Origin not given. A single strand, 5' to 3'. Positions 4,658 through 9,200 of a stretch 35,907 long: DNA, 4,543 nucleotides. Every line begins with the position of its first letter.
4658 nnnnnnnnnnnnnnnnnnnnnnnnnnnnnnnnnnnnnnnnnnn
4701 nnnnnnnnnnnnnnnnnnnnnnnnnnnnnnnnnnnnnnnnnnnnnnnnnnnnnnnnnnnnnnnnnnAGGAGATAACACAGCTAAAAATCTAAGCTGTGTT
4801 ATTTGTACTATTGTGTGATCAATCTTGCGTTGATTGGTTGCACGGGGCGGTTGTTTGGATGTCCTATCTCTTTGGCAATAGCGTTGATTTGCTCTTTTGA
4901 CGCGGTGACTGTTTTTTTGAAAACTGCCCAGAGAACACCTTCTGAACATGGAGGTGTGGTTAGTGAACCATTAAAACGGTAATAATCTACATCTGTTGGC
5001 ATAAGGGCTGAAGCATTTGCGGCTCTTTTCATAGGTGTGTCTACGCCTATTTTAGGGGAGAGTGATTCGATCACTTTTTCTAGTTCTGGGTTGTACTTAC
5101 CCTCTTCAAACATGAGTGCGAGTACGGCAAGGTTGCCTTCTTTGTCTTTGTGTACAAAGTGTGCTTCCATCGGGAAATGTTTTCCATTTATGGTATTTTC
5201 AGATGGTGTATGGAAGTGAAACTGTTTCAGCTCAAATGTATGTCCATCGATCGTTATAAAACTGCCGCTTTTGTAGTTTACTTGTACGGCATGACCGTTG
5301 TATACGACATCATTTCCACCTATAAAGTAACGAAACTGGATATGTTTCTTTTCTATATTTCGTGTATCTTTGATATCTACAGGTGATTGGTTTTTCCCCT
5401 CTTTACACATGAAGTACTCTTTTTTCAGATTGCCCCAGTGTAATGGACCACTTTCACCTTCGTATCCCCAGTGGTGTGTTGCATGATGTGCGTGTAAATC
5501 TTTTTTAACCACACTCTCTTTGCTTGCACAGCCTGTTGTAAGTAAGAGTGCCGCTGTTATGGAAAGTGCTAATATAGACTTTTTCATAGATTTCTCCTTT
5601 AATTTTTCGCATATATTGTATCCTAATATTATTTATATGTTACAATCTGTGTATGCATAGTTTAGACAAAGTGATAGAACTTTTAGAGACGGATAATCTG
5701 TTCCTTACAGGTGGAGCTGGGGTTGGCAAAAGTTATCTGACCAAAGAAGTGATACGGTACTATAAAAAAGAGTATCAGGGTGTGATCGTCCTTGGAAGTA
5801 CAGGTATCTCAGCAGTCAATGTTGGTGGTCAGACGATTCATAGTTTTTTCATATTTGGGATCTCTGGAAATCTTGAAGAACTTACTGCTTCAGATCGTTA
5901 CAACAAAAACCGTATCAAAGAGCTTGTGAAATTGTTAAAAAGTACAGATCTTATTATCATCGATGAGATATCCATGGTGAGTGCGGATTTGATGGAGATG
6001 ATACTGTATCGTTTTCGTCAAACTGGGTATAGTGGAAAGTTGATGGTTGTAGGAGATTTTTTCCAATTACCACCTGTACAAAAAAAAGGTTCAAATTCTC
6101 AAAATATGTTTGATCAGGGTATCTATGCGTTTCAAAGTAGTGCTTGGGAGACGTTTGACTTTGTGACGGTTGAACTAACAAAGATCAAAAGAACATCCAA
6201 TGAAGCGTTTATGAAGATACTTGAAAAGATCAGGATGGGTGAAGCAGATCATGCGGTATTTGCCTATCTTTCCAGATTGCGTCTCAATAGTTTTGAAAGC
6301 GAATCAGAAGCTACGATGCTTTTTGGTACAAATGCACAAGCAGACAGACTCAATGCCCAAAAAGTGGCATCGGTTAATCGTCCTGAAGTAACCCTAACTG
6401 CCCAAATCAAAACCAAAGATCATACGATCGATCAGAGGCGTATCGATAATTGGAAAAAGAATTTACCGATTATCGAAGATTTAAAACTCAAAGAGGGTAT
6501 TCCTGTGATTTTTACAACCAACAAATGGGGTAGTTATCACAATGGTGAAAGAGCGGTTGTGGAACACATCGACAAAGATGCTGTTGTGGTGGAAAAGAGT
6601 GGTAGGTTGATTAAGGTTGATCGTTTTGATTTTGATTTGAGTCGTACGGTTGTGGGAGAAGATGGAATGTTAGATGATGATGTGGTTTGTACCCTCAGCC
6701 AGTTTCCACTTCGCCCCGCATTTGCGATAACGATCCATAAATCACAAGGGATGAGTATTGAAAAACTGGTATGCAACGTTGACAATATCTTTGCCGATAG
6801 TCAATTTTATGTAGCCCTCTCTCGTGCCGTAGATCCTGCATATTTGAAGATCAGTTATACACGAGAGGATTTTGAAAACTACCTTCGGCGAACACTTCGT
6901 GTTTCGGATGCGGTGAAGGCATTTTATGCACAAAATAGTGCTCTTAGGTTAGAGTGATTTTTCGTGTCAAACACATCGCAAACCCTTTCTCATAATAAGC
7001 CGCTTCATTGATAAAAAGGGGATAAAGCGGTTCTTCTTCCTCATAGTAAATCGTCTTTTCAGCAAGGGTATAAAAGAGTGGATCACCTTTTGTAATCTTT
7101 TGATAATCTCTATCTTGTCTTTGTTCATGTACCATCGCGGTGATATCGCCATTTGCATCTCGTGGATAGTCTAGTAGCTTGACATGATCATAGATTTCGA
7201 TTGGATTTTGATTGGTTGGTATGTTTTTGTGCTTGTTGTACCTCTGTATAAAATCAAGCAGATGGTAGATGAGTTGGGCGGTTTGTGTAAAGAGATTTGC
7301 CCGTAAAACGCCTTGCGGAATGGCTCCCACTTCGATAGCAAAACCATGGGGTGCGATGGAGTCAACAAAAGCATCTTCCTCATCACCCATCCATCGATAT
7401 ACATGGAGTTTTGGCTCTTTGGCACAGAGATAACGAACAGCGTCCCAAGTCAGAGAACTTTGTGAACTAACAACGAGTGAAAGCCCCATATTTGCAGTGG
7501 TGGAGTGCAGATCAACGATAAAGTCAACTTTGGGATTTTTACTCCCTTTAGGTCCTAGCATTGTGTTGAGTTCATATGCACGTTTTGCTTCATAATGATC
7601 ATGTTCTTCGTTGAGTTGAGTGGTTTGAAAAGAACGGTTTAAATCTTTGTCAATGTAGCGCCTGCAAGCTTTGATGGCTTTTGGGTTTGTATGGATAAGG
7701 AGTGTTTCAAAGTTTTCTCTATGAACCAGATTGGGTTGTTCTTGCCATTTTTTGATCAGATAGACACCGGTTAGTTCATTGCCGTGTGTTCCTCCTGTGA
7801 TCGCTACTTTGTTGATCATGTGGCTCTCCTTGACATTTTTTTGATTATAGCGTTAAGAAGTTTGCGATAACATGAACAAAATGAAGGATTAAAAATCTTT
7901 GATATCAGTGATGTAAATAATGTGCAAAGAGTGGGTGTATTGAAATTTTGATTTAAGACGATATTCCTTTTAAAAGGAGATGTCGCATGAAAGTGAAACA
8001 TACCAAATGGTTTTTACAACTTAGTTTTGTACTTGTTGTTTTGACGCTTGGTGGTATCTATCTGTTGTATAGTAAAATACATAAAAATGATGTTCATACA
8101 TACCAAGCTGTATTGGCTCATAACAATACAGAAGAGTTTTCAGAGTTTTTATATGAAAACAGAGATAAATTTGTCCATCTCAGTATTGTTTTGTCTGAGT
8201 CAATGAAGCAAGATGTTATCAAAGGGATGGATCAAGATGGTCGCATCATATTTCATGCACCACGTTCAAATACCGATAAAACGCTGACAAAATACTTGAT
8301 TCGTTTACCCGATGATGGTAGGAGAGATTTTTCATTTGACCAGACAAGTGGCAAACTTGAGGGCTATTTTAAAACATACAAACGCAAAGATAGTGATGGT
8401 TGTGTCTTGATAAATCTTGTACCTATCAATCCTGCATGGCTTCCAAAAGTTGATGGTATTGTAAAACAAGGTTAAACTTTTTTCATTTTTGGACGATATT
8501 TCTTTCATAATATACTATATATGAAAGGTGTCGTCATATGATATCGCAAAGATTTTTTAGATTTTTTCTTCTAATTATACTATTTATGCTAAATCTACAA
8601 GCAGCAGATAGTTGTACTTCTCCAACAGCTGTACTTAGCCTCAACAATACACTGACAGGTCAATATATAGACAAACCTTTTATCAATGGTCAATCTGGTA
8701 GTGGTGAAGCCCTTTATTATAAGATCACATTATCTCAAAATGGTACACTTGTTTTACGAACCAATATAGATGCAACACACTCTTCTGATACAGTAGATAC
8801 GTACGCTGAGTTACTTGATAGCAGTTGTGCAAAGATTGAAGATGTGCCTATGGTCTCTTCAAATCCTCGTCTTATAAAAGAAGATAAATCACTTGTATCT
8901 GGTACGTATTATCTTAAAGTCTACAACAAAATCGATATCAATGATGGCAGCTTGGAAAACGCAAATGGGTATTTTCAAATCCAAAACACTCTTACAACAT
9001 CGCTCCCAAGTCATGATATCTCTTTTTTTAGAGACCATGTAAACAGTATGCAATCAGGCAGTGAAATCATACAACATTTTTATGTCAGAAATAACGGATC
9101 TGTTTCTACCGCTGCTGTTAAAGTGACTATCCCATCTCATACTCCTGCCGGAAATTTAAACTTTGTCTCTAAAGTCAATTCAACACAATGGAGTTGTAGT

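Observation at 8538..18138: Giant adhesin plus three pseudopilins in one coupled operon, with no pilus or T2SS assembly genes nearby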

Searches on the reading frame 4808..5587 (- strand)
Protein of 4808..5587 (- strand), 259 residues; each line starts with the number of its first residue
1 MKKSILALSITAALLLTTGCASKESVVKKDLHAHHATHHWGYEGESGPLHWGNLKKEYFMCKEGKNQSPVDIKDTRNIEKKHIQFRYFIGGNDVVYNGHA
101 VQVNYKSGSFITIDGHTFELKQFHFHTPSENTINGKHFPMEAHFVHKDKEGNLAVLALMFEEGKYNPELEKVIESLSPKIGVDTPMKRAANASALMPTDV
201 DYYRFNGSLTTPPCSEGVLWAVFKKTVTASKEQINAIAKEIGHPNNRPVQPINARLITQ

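Call 8: search_protein_families(library=pfam, proteins=[window:4808-5587:-], max_evalue=0.001)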
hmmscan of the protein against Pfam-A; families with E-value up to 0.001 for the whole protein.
window:4808-5587:- (259 aa): 1 family
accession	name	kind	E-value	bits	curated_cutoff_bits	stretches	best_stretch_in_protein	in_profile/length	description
PF00194.26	Carb_anhydrase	-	1.1e-42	146.9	27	1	47-258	2-251/254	Eukaryotic-type carbonic anhydrase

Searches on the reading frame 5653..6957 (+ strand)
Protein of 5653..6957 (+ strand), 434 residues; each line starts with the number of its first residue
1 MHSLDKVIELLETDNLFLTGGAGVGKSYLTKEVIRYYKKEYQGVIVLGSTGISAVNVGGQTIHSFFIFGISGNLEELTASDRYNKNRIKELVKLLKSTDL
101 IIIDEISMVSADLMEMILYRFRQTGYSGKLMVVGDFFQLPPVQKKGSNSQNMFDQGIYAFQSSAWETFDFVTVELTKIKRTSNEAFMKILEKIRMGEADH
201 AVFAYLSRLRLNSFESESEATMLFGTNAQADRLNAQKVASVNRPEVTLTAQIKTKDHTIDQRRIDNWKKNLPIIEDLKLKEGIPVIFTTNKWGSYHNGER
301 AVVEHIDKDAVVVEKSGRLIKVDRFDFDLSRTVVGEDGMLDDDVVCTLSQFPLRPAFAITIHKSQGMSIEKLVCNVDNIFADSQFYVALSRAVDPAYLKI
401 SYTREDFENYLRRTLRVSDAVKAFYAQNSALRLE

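Call 8: search_protein_families(library=pfam, proteins=[window:5653-6957:+], max_evalue=0.001)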
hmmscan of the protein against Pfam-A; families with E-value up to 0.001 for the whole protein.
window:5653-6957:+ (434 aa): 8 families
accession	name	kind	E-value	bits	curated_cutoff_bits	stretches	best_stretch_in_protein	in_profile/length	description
PF05970.20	PIF1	-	4.4e-28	98.8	25.9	1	11-198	20-217/223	PIF1-like helicase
PF13604.12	AAA_30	-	1.3e-16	61.3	27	1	16-212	21-187/191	AAA domain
PF13245.12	AAA_19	-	1.1e-14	55.2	25.1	1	9-142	7-132/134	AAA domain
PF02689.20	Herpes_Helicase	-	3.4e-08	32.4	27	1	345-401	719-777/808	Helicase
PF01443.25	Viral_helicase1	-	4.6e-06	27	21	0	309-393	140-221/228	Viral superfamily 1 RNA helicase core domain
PF13401.12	AAA_22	-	1.1e-05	26.2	27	1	15-127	7-112/130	AAA domain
PF03266.21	NTPase_1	-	0.00082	19.7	23.9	0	15-111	1-96/168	NTPase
PF02562.22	PhoH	-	0.00087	19.3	27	0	100-150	122-169/205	PhoH-like protein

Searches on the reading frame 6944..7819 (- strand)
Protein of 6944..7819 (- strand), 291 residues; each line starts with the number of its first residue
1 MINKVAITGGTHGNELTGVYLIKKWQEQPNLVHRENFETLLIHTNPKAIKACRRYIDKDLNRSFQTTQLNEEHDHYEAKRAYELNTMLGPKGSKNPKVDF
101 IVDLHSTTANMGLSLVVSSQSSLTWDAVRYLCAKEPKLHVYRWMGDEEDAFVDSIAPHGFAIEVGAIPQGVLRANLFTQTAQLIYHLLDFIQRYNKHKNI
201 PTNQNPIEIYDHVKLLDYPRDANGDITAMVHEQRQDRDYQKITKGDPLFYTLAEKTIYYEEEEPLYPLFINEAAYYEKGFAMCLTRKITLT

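Call 8: search_protein_families(library=pfam, proteins=[window:6944-7819:-], max_evalue=0.001)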
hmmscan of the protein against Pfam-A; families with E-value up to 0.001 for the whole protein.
window:6944-7819:- (291 aa): 2 families
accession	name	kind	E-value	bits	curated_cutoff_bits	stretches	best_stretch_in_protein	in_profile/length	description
PF24827.1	AstE_AspA_cat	-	5.7e-42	143.9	25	1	3-191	3-192/192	Succinylglutamate desuccinylase/Aspartoacylase catalytic domain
PF04952.20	AstE_AspA_hybrid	-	3.8e-23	81.7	25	1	206-287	2-76/76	AstE/AspA barrel-sandwich hybrid domain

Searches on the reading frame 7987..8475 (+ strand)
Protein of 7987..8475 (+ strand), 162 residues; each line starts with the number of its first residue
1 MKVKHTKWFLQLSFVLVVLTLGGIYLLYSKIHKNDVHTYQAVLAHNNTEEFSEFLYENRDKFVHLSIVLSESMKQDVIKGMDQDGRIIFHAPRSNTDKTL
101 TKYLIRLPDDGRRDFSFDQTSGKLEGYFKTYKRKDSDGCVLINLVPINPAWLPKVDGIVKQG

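Call 5: search_protein_families(library=pfam, proteins=[window:7987-8475:+], max_evalue=1)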
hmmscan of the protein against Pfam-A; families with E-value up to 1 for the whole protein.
window:7987-8475:+ (162 aa): 1 family
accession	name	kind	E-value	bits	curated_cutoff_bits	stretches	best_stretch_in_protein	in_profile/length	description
PF06119.19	NIDO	-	0.0034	17.9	25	1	33-58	97-122/186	Nidogen-like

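Call 6: search_protein_families(library=ncbifam, proteins=[window:7987-8475:+], max_evalue=1)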
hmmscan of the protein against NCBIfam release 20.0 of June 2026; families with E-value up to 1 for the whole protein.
window:7987-8475:+ (162 aa): 0 families

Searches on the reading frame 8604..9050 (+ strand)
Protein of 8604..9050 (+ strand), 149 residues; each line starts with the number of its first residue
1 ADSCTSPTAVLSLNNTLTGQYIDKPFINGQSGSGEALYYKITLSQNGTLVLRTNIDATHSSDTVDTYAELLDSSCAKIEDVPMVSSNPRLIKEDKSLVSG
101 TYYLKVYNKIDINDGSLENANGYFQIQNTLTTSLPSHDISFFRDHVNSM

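Call 76: search_protein_families(library=pfam, proteins=[window:8604-9050:+], max_evalue=10)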
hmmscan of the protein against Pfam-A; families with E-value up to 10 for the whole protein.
window:8604-9050:+ (149 aa): 3 families
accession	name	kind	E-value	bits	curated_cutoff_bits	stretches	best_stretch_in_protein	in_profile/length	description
PF19811.4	DUF6294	-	0.0029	18.5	34.9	1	40-94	1-56/88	Family of unknown function (DUF6294)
PF04151.21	PPC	-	0.0053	18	25.9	1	38-107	4-69/70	Bacterial pre-peptidase C-terminal domain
PF22089.2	DIP2116-like_N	-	0.045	13.9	27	1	10-85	90-163/165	DIP2116-like, N-terminal domain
